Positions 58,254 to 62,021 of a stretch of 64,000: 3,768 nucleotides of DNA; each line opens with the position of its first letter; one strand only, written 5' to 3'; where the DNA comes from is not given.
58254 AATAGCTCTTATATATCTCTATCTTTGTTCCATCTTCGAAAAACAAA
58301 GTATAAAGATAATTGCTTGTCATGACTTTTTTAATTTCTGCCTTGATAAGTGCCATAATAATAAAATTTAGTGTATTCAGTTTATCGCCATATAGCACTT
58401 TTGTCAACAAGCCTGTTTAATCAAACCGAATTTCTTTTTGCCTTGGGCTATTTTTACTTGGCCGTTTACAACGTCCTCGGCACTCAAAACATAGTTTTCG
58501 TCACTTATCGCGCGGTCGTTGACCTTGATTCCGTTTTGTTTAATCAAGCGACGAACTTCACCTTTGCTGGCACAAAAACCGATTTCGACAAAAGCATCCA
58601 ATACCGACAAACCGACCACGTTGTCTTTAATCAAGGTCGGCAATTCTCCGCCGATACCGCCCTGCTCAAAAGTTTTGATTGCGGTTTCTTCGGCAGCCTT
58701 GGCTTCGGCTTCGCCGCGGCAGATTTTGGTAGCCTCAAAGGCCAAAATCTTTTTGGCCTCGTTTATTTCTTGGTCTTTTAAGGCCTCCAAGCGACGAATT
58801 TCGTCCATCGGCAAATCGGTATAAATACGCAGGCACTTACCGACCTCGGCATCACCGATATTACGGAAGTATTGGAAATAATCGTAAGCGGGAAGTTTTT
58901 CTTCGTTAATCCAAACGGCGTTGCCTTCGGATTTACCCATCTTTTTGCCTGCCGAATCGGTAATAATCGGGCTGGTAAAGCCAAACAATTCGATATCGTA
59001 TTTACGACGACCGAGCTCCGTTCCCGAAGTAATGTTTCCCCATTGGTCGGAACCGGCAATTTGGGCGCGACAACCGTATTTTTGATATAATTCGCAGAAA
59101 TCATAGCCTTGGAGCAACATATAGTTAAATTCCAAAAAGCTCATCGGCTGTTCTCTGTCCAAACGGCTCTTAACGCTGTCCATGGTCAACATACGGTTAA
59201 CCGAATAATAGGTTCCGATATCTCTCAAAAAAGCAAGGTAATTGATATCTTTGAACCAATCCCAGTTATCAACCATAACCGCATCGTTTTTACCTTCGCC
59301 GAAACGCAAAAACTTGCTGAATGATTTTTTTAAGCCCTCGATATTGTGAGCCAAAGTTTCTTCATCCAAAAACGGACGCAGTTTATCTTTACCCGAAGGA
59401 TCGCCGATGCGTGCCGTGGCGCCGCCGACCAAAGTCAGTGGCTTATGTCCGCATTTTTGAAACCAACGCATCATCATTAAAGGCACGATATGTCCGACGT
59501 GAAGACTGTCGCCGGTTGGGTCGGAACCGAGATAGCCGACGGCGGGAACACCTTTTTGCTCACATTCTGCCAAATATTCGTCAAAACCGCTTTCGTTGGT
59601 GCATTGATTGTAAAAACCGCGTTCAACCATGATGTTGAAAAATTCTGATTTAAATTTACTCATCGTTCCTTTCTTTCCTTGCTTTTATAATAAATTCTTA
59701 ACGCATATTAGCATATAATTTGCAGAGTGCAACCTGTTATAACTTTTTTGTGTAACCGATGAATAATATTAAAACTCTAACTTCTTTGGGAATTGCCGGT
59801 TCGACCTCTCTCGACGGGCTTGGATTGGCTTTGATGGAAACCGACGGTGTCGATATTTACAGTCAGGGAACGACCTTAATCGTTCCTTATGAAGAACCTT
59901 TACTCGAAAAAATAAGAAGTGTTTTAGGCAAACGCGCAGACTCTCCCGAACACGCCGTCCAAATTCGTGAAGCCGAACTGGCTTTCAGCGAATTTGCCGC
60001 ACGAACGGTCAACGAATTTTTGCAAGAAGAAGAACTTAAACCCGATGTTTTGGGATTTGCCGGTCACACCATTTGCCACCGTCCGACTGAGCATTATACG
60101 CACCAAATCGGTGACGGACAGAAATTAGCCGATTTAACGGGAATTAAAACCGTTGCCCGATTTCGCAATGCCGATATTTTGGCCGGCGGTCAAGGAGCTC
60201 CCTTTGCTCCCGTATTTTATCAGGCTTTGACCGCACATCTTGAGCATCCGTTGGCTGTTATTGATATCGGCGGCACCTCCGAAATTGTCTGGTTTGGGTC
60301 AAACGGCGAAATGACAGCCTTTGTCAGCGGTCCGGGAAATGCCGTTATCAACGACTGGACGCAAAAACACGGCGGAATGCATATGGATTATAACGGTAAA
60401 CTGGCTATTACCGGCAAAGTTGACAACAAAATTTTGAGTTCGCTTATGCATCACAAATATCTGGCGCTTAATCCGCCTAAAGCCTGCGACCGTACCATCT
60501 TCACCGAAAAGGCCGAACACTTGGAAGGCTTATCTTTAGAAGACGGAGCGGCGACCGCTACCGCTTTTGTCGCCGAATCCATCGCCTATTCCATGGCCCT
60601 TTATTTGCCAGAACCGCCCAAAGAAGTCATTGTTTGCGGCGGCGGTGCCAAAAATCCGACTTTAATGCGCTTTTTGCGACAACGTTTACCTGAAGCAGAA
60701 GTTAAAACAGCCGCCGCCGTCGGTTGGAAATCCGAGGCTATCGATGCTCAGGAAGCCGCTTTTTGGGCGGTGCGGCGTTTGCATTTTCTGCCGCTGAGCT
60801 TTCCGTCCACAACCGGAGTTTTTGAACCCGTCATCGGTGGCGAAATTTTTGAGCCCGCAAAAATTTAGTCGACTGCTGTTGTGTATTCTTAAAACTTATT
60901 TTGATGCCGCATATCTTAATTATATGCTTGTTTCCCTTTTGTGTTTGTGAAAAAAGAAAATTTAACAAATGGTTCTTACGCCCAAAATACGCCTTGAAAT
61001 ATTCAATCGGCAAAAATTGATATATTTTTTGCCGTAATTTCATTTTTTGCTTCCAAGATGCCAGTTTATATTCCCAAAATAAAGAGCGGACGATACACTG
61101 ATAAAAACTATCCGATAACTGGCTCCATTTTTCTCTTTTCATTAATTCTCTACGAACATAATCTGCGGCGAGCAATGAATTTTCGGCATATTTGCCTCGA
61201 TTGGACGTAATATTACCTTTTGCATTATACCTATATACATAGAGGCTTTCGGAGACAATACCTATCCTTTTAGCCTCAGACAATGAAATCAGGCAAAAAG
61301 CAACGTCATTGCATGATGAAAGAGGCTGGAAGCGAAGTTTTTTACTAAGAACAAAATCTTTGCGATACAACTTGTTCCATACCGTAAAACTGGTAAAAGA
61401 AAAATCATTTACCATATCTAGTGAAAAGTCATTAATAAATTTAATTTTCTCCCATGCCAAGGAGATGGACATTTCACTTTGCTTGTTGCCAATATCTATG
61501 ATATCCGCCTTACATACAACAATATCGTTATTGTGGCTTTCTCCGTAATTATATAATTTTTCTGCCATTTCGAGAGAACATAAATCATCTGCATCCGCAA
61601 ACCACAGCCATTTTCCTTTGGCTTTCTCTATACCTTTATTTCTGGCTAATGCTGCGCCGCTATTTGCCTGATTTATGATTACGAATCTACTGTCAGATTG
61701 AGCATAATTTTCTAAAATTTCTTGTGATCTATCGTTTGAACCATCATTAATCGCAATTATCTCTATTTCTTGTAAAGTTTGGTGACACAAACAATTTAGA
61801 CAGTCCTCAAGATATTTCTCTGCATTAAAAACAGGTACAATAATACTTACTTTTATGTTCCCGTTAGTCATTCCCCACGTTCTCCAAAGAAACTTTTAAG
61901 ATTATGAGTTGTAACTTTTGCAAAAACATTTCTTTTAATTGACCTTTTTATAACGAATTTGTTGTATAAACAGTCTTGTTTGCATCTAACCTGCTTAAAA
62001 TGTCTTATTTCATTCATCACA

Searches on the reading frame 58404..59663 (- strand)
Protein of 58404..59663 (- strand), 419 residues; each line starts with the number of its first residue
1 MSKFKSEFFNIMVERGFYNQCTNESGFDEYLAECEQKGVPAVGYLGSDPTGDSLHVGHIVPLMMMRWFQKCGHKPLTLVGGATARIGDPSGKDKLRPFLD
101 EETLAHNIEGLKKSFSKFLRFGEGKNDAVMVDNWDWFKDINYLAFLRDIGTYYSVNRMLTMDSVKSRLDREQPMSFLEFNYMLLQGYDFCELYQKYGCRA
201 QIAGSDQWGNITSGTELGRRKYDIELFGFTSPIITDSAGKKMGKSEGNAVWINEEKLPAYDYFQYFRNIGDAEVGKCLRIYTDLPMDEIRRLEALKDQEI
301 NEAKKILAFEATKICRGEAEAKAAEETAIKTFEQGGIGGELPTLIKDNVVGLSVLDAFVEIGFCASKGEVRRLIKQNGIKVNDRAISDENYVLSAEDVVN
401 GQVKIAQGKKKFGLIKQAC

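Call 53: search_protein_families(library=pfam, proteins=[window:58404-59663:-], max_evalue=0.00001)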
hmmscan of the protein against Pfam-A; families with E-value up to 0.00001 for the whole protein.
window:58404-59663:- (419 aa): 3 families
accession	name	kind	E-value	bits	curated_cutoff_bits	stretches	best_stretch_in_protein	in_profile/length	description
PF00579.31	tRNA-synt_1b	-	1.6e-73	248.1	21.1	1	42-333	7-292/292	tRNA synthetases class I (W and Y)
PF22421.1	SYY_C-terminal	-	3.8e-09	36.7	27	1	352-415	19-83/83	Tyrosine--tRNA ligase SYY-like C-terminal domain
PF01479.30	S4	-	4.6e-08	33.1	22.8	1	355-399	3-48/48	S4 domain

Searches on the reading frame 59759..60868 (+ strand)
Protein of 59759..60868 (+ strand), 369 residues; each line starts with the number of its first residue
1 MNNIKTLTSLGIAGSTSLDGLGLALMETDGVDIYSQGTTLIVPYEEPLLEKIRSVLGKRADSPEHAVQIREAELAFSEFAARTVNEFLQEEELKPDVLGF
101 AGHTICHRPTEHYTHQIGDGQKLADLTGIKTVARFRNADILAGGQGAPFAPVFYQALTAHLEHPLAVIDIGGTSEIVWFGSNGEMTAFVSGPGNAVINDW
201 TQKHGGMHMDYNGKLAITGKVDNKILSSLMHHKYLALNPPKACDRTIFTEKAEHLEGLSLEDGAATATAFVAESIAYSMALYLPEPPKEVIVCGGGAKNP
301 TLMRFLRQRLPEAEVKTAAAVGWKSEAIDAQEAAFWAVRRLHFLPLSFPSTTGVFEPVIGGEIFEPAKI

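Call 53: search_protein_families(library=pfam, proteins=[window:59759-60868:+], max_evalue=0.00001)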
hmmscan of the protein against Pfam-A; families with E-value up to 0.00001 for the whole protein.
window:59759-60868:+ (369 aa): 1 family
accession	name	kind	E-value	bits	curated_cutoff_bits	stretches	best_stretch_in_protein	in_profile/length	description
PF03702.20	AnmK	-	1.4e-69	235.4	24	1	10-364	4-365/367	Anhydro-N-acetylmuramic acid kinase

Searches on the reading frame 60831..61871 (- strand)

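Call 53: search_protein_families(library=pfam, proteins=[window:60831-61871:-], max_evalue=0.00001)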
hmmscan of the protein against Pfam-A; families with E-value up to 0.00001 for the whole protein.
window:60831-61871:- (346 aa): 3 families
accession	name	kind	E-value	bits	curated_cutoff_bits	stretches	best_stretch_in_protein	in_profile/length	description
PF00535.33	Glycos_transf_2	-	8.5e-38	130.4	23.3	1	9-158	1-148/168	Glycosyl transferase family 2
PF10111.15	Glyco_tranf_2_2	-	6.9e-12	45.9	27.3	1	9-108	1-104/276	Glycosyltransferase like family 2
PF13641.12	Glyco_tranf_2_3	-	7.9e-06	26.5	27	0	8-113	3-114/230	Glycosyltransferase like family 2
